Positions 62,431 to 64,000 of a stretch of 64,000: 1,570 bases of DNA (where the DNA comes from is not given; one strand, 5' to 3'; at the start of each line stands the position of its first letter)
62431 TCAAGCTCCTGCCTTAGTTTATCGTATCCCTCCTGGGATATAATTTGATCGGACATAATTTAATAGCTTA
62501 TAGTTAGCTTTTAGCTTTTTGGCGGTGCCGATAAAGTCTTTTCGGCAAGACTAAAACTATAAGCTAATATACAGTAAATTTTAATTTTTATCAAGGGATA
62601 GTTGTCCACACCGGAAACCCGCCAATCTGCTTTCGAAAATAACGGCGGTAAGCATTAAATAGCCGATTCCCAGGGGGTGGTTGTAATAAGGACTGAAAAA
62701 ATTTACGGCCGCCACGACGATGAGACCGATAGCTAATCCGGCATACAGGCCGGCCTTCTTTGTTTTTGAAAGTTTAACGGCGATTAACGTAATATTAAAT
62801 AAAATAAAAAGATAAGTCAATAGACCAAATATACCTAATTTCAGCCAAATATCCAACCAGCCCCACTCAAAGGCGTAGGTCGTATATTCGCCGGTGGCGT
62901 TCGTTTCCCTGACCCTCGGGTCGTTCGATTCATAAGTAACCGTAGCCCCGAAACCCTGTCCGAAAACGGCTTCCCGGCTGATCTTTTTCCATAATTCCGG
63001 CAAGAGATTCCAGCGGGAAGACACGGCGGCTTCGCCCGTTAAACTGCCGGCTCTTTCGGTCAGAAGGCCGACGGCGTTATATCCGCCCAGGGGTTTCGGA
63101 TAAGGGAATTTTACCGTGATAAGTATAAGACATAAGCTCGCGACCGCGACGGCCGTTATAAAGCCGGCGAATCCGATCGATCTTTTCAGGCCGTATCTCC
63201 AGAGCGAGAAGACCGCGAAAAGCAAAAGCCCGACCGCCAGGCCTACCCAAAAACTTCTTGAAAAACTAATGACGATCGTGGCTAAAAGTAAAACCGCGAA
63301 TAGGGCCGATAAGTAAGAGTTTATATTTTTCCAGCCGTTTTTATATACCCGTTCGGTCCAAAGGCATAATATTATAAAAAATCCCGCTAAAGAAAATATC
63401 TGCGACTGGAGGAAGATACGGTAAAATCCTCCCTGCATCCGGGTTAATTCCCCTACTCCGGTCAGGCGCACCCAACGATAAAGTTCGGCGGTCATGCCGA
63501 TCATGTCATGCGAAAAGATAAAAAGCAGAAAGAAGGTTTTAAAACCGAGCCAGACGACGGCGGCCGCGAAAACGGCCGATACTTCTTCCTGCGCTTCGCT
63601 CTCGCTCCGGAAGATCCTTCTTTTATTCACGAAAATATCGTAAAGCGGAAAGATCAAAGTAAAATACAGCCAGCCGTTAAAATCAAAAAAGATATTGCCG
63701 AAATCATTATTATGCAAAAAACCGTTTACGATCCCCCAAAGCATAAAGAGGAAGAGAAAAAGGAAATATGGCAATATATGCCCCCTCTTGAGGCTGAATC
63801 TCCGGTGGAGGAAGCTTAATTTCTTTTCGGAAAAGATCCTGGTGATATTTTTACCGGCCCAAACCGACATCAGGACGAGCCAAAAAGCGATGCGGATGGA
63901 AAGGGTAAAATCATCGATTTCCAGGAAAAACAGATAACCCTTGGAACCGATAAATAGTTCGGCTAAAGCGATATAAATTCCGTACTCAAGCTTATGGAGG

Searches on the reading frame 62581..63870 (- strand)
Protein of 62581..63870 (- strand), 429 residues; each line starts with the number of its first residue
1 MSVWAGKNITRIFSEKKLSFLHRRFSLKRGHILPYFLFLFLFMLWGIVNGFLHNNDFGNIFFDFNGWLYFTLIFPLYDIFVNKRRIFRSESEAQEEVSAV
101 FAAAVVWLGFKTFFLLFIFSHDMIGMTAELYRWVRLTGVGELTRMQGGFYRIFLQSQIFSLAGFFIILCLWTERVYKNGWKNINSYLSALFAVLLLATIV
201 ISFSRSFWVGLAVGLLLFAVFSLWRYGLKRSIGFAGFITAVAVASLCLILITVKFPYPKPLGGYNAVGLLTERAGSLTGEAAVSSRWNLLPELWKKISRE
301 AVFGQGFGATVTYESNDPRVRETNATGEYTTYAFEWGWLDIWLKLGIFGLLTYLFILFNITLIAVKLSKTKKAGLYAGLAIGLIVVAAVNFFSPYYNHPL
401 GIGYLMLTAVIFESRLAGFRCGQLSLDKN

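Call 52: search_protein_families(library=pfam, proteins=[window:62581-63870:-], max_evalue=0.00001)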
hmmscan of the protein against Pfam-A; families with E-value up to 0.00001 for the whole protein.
window:62581-63870:- (429 aa): 1 family
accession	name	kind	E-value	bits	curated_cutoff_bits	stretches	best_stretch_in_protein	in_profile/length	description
PF04932.20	Wzy_C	-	2.3e-10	40.9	31.7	1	191-354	2-149/149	O-Antigen ligase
